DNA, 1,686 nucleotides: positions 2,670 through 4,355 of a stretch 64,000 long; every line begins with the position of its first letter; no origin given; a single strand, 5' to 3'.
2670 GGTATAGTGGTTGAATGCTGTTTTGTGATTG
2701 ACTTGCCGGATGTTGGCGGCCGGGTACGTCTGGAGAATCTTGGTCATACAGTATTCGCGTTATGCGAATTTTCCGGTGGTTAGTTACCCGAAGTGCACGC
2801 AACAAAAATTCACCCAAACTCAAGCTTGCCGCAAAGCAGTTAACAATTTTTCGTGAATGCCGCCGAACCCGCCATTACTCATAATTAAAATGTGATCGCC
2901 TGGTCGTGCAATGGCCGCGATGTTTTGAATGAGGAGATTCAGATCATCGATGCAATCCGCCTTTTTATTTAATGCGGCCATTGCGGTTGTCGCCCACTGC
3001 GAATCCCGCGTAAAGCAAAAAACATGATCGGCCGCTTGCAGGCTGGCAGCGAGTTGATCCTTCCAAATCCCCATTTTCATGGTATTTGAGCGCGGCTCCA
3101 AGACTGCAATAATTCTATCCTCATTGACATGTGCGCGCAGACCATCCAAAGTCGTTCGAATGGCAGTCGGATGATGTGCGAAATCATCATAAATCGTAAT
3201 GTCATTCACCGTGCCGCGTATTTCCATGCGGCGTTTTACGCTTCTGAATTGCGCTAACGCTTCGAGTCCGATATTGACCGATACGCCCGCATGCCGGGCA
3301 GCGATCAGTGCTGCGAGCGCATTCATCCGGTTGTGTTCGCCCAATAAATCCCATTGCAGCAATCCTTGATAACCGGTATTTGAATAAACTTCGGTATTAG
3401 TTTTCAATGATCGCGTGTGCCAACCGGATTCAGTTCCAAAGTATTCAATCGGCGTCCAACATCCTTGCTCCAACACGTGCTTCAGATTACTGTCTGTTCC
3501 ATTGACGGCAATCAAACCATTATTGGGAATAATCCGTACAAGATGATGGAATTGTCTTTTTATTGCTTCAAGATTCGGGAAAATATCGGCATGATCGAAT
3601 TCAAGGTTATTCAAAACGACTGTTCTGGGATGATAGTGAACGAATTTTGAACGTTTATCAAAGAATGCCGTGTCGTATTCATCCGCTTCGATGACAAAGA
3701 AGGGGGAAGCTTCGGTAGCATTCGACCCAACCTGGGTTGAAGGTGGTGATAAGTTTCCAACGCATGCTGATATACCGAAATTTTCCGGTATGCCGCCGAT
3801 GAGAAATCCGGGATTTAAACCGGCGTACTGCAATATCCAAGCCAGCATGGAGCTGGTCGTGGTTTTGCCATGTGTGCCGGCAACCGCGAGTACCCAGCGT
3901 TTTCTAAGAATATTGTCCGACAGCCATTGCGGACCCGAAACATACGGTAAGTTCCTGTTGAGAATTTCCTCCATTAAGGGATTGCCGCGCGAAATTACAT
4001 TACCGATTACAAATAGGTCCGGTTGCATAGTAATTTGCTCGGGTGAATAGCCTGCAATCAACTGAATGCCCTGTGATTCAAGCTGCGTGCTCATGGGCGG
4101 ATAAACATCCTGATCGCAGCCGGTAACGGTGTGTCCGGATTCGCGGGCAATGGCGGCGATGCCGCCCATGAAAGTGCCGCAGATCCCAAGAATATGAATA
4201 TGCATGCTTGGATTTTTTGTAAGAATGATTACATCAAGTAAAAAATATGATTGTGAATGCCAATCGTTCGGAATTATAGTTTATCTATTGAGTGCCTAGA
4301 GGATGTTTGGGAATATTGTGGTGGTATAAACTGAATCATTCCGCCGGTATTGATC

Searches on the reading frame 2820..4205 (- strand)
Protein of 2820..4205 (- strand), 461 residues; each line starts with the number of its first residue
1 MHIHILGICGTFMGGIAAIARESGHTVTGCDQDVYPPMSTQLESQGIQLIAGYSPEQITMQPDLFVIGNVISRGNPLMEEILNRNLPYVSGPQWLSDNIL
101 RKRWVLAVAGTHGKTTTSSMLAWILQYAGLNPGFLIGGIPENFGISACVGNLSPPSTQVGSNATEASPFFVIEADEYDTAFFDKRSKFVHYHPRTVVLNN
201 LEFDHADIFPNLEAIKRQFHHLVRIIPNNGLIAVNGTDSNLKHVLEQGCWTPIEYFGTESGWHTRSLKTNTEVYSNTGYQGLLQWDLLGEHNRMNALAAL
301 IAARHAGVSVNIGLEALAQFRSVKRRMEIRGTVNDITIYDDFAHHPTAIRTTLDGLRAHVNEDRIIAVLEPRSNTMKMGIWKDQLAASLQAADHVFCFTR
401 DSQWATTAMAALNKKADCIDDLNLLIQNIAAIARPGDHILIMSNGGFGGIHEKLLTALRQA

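Call 56: search_protein_families(library=ncbifam, proteins=[window:2820-4205:-], max_evalue=1e-10)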
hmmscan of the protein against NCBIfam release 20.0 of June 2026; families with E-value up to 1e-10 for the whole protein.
window:2820-4205:- (461 aa): 15 families
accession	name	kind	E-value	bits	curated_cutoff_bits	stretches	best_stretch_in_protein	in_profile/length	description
TIGR01081.1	mpl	equivalog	1.4e-207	690.1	388.7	1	2-459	1-448/448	UDP-N-acetylmuramate:L-alanyl-gamma-D-glutamyl-meso-diaminopimelate ligase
TIGR01082.1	murC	equivalog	4.9e-76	256.6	335.1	1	2-454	1-448/449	UDP-N-acetylmuramate--L-alanine ligase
NF011171.0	PRK14573.1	equivalog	1.3e-38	132.5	1015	1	2-396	6-375/809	bifunctional UDP-N-acetylmuramate--L-alanine ligase/D-alanine--D-alanine ligase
NF053645.1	pMurC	equivalog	4e-25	88.5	560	1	4-132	2-131/492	pseudomurein biosynthesis peptide ligase pMurC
TIGR01087.1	murD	equivalog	1.2e-23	83.9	211.95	1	3-441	2-415/441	UDP-N-acetylmuramoyl-L-alanine--D-glutamate ligase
TIGR01085.1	murE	subfamily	4.2e-19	68.8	257.3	1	100-369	82-364/472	UDP-N-acetylmuramyl-tripeptide synthetase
NF001124.0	PRK00139.1-2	equivalog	8.8e-19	67.6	476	1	272-369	287-383/500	UDP-N-acetylmuramoyl-L-alanyl-D-glutamate--2,6-diaminopimelate ligase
TIGR01143.1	murF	subfamily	1.1e-18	67.4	288.6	1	192-441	149-403/418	UDP-N-acetylmuramoyl-tripeptide--D-alanyl-D-alanine ligase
NF008896.0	PRK11929.1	equivalog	2.5e-18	65.4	1023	1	192-369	679-867/965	bifunctional UDP-N-acetylmuramoyl-L-alanyl-D-glutamate--2,6-diaminopimelate ligase MurE/UDP-N-acetylmuramoyl-tripeptide--D-alanyl-D-alanine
NF001126.0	PRK00139.1-4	equivalog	2.6e-17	62.5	373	1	105-368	106-373/486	UDP-N-acetylmuramoyl-L-alanyl-D-glutamate--2,6-diaminopimelate ligase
NF053648.1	pMurE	equivalog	5e-16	58.5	600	1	192-364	189-356/464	pseudomurein biosynthesis peptide ligase pMurE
NF010628.0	PRK14022.1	equivalog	1.9e-15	56.6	536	1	102-370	110-374/483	UDP-N-acetylmuramoyl-L-alanyl-D-glutamate--L-lysine ligase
NF001123.0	PRK00139.1-1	equivalog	4.8e-13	48.6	586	0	276-361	290-375/493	UDP-N-acetylmuramoyl-L-alanyl-D-glutamate--2,6-diaminopimelate ligase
NF001130.0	PRK00139.2-4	equivalog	1.3e-12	47.3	715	0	278-404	312-436/516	UDP-N-acetylmuramoyl-L-alanyl-D-glutamate--2,6-diaminopimelate ligase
NF053647.1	pMurD2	equivalog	4.9e-11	42.2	550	0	99-138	93-132/405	pseudomurein biosynthesis peptide ligase pMurD2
